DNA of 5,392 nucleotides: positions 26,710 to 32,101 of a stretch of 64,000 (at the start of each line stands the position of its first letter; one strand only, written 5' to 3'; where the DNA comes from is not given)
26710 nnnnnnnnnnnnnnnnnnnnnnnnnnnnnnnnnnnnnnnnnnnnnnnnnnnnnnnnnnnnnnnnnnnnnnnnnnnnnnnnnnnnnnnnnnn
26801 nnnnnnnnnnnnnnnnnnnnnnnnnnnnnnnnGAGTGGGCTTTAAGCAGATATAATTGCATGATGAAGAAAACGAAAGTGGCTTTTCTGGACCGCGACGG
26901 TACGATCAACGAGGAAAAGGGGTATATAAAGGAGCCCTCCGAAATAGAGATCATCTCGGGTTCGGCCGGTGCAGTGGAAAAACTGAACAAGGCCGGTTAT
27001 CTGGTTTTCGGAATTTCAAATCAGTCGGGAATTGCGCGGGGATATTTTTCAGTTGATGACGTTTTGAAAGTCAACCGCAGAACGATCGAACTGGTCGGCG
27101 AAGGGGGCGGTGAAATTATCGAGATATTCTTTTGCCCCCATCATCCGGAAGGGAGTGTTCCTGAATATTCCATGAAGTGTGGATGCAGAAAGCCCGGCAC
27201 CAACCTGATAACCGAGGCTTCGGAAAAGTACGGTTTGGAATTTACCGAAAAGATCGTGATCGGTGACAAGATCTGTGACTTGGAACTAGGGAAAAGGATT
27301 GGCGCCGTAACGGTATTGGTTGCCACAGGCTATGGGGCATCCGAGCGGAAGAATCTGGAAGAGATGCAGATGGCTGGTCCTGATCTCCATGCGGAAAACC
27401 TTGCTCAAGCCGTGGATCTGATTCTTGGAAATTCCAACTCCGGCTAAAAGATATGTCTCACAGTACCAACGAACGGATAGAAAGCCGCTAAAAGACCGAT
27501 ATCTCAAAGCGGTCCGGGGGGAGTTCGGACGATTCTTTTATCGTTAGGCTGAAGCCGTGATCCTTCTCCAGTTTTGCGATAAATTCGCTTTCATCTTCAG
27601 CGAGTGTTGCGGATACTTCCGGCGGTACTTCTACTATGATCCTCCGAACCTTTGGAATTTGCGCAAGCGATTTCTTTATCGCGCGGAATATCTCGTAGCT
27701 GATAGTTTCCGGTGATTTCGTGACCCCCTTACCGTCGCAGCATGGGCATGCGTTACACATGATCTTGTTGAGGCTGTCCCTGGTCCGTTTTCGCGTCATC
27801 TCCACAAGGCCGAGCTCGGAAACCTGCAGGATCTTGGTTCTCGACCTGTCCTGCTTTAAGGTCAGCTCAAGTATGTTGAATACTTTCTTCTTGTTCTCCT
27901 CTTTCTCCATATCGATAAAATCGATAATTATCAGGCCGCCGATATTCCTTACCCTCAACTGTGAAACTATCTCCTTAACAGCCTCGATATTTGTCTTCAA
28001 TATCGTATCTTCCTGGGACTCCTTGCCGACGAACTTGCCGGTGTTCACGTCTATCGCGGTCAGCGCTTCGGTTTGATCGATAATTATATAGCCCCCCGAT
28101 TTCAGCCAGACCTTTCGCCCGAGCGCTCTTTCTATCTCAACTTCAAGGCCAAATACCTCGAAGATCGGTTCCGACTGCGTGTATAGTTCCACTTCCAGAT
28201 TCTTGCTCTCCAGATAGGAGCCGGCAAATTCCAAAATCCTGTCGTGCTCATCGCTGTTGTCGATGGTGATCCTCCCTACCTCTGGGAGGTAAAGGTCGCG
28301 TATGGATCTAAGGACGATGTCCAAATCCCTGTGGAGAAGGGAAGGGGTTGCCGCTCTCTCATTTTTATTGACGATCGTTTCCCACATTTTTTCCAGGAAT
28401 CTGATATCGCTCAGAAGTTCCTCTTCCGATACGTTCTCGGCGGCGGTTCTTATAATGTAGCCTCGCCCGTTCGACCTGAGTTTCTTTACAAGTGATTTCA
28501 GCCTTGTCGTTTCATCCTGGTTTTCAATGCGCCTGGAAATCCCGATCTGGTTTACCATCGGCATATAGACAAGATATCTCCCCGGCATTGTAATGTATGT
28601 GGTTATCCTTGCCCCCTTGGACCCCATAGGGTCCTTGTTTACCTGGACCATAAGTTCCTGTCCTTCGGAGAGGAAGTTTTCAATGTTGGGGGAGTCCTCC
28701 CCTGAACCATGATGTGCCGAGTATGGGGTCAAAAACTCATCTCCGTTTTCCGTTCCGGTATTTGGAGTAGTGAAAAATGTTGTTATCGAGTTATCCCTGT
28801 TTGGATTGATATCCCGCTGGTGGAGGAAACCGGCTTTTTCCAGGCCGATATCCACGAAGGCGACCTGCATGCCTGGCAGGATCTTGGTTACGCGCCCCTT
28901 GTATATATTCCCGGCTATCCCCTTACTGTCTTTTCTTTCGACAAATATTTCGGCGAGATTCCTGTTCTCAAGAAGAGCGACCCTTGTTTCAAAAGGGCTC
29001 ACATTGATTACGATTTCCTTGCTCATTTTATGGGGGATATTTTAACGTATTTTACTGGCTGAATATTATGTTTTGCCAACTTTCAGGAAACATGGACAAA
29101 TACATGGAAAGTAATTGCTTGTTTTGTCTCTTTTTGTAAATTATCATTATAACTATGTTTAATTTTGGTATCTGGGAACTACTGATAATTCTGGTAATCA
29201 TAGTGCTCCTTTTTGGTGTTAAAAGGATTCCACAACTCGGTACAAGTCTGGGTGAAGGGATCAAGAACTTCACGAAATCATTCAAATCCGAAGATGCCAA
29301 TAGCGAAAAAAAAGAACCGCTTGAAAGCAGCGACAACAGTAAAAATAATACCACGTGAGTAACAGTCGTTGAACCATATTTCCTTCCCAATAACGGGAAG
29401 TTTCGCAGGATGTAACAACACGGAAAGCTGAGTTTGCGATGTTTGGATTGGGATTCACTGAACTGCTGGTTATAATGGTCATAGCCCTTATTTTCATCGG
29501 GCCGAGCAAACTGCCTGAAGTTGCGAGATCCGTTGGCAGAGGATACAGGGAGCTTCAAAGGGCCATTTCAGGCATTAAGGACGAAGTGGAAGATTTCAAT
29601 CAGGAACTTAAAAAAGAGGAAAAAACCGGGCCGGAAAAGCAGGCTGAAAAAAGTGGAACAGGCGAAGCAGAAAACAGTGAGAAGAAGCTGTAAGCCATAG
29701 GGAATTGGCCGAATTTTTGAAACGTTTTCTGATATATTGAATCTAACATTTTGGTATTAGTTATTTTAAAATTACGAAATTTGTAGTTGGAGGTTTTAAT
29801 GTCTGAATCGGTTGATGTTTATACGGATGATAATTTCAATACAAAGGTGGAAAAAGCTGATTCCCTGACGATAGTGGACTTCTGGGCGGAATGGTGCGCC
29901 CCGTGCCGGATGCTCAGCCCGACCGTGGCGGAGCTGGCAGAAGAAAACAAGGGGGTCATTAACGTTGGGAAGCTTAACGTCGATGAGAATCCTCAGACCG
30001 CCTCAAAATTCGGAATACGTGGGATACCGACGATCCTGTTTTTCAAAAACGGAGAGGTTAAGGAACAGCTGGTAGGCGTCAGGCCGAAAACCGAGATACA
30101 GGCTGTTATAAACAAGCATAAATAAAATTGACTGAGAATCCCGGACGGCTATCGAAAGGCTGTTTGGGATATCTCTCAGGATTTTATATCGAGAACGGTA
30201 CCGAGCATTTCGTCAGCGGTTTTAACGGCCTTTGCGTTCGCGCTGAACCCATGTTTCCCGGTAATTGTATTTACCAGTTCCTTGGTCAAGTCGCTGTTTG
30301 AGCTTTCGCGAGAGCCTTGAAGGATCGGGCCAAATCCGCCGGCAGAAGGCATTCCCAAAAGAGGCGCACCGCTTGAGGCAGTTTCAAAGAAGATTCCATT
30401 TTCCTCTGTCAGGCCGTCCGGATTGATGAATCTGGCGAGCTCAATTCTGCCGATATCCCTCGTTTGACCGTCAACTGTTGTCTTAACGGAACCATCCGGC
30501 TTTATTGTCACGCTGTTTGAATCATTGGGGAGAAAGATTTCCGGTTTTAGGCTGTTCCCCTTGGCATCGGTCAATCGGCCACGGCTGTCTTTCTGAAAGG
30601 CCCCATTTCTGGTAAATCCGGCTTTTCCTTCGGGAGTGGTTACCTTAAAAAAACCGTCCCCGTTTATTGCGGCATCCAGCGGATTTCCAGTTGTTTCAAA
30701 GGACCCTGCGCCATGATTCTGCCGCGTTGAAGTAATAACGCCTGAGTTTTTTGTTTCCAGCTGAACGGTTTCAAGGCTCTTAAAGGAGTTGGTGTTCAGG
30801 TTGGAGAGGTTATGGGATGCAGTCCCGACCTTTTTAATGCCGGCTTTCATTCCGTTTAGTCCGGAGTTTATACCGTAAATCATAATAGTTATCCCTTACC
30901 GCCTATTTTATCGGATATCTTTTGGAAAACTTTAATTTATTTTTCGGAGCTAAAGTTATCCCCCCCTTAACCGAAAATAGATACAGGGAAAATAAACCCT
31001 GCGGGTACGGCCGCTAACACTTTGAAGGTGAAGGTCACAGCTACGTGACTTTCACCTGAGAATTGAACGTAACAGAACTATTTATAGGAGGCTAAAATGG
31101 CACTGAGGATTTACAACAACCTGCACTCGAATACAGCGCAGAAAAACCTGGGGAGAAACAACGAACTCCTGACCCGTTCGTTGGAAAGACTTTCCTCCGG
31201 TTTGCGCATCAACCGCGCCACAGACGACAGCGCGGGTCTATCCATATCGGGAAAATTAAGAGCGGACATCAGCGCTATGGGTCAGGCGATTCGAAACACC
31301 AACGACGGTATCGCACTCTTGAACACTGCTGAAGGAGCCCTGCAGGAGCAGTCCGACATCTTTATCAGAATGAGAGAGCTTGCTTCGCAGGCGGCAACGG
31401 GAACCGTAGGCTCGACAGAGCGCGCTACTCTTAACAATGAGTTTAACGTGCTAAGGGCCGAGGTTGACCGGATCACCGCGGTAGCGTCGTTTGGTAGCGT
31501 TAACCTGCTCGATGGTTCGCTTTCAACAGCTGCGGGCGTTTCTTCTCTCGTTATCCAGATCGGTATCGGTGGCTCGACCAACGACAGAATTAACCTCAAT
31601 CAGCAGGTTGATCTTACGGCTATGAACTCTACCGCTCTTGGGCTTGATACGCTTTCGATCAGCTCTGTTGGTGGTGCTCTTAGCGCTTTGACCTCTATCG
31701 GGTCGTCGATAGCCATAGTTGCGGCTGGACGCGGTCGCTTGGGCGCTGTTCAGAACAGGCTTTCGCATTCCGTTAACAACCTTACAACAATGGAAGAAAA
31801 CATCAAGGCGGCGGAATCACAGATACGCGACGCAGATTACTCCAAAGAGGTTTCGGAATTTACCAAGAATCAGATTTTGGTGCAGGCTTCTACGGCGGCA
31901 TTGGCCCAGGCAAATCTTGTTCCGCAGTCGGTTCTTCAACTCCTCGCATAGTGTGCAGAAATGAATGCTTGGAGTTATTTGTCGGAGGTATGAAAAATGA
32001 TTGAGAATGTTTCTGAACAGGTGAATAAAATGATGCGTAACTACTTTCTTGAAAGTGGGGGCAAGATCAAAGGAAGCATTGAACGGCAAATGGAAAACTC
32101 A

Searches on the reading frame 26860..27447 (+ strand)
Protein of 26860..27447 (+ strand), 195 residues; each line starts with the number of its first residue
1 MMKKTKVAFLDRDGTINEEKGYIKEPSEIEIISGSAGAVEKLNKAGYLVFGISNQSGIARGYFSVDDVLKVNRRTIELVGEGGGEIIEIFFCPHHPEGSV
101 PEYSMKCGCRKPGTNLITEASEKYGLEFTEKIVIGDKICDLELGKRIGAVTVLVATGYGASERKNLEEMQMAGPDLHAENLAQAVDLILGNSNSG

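Call 47: search_protein_families(library=pfam, proteins=[window:26860-27447:+], max_evalue=0.00001)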
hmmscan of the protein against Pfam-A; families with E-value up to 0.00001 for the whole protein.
window:26860-27447:+ (195 aa): 1 family
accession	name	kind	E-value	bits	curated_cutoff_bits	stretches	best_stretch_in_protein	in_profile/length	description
PF13242.12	Hydrolase_like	-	1.5e-10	41.3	22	1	109-184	2-75/75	HAD-hyrolase-like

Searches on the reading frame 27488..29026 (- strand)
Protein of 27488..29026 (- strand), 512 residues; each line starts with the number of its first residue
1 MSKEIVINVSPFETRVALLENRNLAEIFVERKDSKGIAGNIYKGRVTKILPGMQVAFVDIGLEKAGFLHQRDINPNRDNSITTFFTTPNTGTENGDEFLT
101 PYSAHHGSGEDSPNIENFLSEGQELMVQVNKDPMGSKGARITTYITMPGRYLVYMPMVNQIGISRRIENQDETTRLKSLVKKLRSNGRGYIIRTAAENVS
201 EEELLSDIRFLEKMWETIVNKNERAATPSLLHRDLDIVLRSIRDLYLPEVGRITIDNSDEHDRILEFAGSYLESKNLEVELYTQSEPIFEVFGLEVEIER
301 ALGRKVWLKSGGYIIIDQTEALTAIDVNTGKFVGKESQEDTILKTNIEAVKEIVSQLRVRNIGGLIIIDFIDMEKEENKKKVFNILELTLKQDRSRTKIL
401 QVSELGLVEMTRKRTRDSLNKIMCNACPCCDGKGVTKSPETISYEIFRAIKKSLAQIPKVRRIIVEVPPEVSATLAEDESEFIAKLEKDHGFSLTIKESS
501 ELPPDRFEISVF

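Call 44: find_encoding_contigs(protein=window:27488-29026:-, flank=10000, max_places=1)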
Protein window:27488-29026:- (512 aa): no gene with exactly this product is on record in the collection.

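Call 47: search_protein_families(library=pfam, proteins=[window:27488-29026:-], max_evalue=0.00001)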
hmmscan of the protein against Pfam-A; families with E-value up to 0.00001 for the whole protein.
window:27488-29026:- (512 aa): 2 families
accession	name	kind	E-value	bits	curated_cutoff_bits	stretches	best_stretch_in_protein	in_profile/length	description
PF10150.14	RNase_E_G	-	8.3e-104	347.2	25.5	1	146-415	1-270/270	Ribonuclease E/G family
PF20833.2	RNase_E_G_Thio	-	3.1e-12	46.9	26.8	1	427-510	2-84/86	RNase E/G, Thioredoxin-like domain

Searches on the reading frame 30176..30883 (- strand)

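Call 47: search_protein_families(library=pfam, proteins=[window:30176-30883:-], max_evalue=0.00001)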
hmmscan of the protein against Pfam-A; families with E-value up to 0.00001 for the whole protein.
window:30176-30883:- (235 aa): 2 families
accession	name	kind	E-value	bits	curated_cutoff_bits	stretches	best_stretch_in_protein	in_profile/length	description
PF22692.1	LlgE_F_G_D1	-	2.6e-21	76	27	1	72-134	1-63/64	Flagellar hook protein FlgE/F/G D1 domain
PF06429.18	Flg_bbr_C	-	8.5e-12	44.8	23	1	189-232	2-45/46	Flagellar basal body rod FlgEFG protein C-terminal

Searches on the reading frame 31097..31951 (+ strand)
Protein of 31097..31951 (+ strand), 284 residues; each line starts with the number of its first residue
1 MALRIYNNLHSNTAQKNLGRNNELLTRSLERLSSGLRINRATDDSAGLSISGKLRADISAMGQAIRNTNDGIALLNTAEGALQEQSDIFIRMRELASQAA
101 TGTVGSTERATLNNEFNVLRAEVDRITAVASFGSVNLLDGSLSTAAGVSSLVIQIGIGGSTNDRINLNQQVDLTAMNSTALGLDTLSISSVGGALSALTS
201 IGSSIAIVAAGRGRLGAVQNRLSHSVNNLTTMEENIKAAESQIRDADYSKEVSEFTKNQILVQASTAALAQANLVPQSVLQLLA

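Call 48: search_protein_families(library=pfam, proteins=[window:31097-31951:+], max_evalue=0.00001)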
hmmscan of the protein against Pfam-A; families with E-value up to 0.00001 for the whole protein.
window:31097-31951:+ (284 aa): 2 families
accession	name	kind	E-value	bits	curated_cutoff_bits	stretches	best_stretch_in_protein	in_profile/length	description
PF00669.25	Flagellin_N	-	6.7e-37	127.1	26.6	1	5-141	1-137/139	Bacterial flagellin N-terminal helical region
PF00700.27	Flagellin_C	-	1.9e-28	99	23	1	199-283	2-86/86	Bacterial flagellin C-terminal helical region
